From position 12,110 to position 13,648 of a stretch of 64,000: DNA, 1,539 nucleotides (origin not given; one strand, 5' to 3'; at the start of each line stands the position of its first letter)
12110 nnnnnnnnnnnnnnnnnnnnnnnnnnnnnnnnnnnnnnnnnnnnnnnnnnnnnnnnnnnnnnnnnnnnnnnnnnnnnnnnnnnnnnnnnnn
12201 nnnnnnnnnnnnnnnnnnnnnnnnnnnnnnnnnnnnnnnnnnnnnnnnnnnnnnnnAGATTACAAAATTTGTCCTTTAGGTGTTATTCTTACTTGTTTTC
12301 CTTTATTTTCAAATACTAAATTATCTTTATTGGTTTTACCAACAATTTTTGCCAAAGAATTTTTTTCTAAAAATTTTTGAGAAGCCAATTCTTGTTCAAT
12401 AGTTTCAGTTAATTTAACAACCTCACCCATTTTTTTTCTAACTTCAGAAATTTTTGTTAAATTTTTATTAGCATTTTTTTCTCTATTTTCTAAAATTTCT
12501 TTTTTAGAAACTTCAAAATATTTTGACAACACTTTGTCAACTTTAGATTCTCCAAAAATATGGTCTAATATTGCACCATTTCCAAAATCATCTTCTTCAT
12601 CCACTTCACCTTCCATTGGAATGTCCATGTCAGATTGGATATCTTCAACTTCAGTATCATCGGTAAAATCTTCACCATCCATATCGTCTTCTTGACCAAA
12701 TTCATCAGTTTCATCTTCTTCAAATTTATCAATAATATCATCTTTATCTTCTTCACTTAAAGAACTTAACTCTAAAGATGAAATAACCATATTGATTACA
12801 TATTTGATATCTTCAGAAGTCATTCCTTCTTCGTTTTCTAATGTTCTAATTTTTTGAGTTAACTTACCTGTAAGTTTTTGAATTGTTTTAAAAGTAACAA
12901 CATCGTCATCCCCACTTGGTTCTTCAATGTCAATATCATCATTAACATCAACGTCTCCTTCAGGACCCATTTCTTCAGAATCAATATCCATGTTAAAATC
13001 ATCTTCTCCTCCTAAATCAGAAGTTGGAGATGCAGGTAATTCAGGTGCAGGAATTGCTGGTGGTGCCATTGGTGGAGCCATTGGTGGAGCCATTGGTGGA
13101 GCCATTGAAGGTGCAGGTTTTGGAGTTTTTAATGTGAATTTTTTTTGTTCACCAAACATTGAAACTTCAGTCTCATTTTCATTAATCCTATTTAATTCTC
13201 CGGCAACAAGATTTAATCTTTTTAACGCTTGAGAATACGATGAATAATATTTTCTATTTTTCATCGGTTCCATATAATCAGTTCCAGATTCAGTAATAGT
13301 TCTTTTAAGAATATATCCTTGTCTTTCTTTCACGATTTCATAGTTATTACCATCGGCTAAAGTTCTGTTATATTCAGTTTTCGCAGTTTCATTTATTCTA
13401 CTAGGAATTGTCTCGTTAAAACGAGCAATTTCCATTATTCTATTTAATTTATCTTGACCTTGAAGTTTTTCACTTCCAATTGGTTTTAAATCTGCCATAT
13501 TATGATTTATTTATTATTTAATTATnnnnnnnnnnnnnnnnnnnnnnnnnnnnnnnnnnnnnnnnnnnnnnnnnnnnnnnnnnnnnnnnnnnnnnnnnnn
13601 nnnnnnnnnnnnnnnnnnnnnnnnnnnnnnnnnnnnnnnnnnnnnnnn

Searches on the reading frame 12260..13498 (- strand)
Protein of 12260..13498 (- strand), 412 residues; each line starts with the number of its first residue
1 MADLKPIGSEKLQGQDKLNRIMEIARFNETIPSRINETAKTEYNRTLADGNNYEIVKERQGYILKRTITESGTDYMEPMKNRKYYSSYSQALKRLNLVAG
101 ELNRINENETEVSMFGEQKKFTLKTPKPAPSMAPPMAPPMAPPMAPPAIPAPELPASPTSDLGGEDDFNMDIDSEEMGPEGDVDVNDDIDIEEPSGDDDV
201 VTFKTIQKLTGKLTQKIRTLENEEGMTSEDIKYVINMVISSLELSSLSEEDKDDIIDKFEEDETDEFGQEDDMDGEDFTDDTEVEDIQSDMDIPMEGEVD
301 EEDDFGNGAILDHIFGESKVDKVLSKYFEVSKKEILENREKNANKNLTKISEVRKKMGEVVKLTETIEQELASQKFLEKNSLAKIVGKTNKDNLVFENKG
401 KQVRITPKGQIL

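Call 3: search_protein_families(library=pfam, proteins=[window:12260-13498:-], max_evalue=1)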
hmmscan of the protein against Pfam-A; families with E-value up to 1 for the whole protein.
window:12260-13498:- (412 aa): 1 family
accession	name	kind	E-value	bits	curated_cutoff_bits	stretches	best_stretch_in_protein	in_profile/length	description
PF01087.27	GalP_UDP_transf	-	0.014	16.3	22.1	0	387-412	150-178/184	Galactose-1-phosphate uridyl transferase, N-terminal domain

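Call 4: search_protein_families(library=phrogs, proteins=[window:12260-13498:-], max_evalue=0.1)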
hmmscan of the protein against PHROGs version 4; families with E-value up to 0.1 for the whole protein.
window:12260-13498:- (412 aa): 2 families
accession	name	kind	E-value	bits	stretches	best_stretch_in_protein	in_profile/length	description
phrog_14234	-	unknown function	0.0044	17.9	1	99-161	149-208/223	-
phrog_34396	-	unknown function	0.0062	16.8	1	108-158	291-341/389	-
